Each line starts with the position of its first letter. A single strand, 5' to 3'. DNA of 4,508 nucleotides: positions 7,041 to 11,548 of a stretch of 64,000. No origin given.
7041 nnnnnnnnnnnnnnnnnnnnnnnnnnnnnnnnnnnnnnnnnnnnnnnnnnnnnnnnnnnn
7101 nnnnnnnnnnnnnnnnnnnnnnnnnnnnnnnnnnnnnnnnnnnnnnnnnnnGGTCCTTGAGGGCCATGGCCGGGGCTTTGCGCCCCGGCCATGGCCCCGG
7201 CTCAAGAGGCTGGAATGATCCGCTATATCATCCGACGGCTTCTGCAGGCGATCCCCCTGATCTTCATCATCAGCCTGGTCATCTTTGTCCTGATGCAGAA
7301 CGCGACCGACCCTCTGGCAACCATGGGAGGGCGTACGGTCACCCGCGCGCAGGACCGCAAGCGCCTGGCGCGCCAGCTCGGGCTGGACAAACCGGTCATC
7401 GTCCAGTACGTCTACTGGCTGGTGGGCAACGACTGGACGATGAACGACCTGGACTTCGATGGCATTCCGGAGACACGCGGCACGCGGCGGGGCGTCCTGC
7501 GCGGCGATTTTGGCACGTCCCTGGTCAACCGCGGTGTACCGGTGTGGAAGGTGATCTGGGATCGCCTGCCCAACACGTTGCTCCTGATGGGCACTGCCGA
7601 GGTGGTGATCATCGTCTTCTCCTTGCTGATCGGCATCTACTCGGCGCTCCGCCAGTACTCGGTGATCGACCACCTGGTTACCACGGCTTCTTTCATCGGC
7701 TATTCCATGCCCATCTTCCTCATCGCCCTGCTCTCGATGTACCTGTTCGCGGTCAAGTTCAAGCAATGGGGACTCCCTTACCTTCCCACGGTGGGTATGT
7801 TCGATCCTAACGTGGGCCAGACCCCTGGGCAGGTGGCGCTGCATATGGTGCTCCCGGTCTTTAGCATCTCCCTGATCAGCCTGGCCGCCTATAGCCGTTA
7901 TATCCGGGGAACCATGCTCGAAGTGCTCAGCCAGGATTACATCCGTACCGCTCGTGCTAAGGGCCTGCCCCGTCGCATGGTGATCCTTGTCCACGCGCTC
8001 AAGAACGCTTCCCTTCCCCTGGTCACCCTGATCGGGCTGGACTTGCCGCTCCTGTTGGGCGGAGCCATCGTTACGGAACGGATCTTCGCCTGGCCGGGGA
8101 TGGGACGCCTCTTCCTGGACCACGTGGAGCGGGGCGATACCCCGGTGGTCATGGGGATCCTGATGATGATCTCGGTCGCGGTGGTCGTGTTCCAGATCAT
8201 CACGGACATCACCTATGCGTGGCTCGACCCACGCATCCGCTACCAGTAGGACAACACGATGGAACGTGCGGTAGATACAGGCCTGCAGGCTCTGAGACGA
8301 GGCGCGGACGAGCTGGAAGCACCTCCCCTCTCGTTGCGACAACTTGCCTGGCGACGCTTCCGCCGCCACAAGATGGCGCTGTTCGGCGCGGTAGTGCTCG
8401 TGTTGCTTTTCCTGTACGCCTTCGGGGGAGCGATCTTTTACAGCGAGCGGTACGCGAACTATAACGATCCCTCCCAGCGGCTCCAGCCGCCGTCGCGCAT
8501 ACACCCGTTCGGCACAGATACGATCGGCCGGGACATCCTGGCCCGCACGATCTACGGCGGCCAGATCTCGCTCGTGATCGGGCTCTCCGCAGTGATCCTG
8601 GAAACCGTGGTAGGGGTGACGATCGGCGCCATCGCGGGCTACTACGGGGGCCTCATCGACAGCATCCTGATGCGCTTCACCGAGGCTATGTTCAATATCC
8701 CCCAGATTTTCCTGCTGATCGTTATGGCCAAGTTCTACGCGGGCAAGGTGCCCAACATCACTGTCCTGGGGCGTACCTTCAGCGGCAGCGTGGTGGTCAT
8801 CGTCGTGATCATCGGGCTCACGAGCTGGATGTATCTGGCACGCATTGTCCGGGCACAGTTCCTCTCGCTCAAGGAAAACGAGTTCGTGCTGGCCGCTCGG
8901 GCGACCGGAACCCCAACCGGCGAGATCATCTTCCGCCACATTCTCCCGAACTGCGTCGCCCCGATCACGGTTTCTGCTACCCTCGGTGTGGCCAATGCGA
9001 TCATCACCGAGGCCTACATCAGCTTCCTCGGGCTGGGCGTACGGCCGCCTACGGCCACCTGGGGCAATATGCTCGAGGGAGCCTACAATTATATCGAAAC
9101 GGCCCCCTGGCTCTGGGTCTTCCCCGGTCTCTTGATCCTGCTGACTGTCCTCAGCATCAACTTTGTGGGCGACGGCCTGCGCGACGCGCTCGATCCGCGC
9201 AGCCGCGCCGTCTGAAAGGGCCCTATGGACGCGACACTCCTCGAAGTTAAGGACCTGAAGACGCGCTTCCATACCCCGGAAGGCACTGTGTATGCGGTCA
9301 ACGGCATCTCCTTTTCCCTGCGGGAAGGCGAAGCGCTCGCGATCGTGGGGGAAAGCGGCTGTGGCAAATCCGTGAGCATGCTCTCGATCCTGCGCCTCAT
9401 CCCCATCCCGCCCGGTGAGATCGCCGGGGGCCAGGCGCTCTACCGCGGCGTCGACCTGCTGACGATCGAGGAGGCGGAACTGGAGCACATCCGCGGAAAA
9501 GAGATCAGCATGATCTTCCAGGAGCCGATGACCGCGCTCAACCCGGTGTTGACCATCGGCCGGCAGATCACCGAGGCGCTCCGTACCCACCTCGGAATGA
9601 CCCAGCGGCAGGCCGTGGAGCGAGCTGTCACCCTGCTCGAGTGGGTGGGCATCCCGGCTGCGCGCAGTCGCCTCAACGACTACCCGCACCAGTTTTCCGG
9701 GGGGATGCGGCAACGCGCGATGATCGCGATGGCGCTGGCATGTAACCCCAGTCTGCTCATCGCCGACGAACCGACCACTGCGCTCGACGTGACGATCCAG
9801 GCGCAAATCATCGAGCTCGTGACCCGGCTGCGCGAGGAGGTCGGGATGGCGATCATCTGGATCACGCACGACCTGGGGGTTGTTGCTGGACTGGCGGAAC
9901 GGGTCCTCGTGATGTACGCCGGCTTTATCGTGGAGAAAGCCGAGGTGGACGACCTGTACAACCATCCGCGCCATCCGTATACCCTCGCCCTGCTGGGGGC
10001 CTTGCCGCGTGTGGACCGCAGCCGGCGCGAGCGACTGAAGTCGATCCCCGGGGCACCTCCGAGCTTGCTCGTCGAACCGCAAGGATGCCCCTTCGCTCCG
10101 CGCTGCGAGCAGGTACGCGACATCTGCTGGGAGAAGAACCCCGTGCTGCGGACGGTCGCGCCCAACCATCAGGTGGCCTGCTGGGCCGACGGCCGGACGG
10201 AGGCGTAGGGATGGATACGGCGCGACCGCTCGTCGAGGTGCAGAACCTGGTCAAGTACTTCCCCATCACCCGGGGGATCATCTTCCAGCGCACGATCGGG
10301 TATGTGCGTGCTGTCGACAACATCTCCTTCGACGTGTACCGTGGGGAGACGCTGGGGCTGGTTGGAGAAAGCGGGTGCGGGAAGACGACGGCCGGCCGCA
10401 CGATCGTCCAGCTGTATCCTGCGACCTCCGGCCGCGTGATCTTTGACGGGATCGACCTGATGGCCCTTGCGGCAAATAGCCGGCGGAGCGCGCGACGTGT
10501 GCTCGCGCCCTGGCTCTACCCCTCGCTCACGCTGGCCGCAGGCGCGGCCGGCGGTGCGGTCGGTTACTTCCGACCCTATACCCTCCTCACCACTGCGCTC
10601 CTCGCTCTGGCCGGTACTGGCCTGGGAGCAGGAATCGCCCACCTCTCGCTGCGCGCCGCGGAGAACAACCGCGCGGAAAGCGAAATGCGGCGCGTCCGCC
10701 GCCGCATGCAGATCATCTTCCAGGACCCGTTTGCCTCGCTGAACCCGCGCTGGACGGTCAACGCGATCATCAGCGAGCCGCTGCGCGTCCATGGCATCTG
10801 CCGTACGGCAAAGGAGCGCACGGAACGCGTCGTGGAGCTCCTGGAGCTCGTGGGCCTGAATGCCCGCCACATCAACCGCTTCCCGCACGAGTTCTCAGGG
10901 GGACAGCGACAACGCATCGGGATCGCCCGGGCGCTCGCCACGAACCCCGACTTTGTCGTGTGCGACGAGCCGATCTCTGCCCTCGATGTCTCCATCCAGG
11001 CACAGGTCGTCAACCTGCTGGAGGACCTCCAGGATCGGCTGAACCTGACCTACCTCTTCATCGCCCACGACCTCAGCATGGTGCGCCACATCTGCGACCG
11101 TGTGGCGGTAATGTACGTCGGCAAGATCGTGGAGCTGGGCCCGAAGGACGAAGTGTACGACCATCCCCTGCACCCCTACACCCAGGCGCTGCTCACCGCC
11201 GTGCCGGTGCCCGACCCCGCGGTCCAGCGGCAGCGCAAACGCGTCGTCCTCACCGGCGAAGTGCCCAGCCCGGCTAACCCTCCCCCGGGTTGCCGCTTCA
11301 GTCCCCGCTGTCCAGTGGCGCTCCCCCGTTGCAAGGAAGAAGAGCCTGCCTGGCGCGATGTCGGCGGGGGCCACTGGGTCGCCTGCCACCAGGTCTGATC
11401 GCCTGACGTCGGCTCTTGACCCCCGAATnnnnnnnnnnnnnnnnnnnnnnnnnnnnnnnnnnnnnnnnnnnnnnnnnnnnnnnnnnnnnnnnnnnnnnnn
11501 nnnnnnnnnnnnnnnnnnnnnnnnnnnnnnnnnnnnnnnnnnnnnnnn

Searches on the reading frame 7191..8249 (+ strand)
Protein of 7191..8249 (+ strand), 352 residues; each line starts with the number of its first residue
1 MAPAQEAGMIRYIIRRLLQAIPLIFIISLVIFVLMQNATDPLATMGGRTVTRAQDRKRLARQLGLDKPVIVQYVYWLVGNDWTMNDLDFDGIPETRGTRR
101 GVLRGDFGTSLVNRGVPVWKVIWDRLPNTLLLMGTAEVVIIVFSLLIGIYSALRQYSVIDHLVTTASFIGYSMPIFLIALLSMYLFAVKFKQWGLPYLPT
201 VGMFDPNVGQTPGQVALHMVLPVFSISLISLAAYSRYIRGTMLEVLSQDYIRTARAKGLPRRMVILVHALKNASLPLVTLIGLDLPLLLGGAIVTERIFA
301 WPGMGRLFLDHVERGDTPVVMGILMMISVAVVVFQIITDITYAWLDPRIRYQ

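Call 8: search_protein_families(library=pfam, proteins=[window:7191-8249:+])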
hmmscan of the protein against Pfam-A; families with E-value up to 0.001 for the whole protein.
window:7191-8249:+ (352 aa): 2 families
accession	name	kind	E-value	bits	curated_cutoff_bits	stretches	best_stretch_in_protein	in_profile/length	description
PF00528.27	BPD_transp_1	-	1.7e-36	126.1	26.4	1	145-350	2-183/184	Binding-protein-dependent transport system inner membrane component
PF19300.4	BPD_transp_1_N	-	1.7e-13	51.2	23.8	1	9-132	1-113/114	Binding-prot-dependent transport system membrane comp, N-term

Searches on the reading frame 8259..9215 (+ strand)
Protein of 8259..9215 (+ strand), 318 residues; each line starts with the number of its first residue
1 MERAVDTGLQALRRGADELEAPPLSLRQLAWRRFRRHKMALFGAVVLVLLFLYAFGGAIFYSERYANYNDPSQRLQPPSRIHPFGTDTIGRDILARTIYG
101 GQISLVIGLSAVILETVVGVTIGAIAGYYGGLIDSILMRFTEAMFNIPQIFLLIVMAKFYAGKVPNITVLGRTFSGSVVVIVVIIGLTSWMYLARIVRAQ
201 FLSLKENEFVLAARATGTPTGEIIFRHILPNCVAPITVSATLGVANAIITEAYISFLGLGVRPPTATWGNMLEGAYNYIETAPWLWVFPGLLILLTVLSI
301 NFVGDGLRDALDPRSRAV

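Call 8: search_protein_families(library=pfam, proteins=[window:8259-9215:+])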
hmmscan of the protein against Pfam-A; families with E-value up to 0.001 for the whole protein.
window:8259-9215:+ (318 aa): 2 families
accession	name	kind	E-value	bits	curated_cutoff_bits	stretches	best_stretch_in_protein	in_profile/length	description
PF00528.27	BPD_transp_1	-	4.4e-29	102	26.4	1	119-316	1-183/184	Binding-protein-dependent transport system inner membrane component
PF12911.12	OppC_N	-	1.8e-13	50.6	23.9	1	25-78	1-53/53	N-terminal TM domain of oligopeptide transport permease C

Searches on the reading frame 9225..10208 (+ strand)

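Call 8: search_protein_families(library=pfam, proteins=[window:9225-10208:+])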
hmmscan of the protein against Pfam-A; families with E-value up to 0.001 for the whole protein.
window:9225-10208:+ (327 aa): 3 families
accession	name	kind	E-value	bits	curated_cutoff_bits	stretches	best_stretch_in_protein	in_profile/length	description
PF00005.33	ABC_tran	-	1.3e-28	100.7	25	1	26-185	2-137/137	ABC transporter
PF08352.17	oligo_HPY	-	4.6e-20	72.2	27.1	1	236-301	1-65/65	Oligopeptide/dipeptide transporter, C-terminal region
PF13304.12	AAA_21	-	3.8e-05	24.3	27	1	150-220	231-303/304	AAA domain, putative AbiEii toxin, Type IV TA system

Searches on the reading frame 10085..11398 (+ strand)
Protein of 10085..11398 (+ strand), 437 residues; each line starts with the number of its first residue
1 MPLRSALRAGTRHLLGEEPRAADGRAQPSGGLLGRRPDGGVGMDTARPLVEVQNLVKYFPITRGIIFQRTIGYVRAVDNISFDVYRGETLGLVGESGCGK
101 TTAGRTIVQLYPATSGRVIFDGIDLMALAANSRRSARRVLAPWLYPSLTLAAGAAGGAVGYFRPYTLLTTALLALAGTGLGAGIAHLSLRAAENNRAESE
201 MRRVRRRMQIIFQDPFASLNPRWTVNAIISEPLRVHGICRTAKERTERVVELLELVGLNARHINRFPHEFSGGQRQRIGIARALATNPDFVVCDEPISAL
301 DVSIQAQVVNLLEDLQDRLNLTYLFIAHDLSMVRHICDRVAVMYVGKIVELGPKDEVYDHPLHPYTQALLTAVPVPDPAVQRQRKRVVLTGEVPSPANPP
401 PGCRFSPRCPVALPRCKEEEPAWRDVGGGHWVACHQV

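Call 8: search_protein_families(library=pfam, proteins=[window:10085-11398:+])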
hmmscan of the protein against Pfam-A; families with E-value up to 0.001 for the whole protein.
window:10085-11398:+ (437 aa): 2 families
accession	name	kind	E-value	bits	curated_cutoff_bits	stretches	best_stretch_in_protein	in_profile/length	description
PF00005.33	ABC_tran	-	3.8e-31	109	25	2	197-297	50-136/137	ABC transporter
PF08352.17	oligo_HPY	-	6.3e-20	71.8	27.1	1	349-416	1-65/65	Oligopeptide/dipeptide transporter, C-terminal region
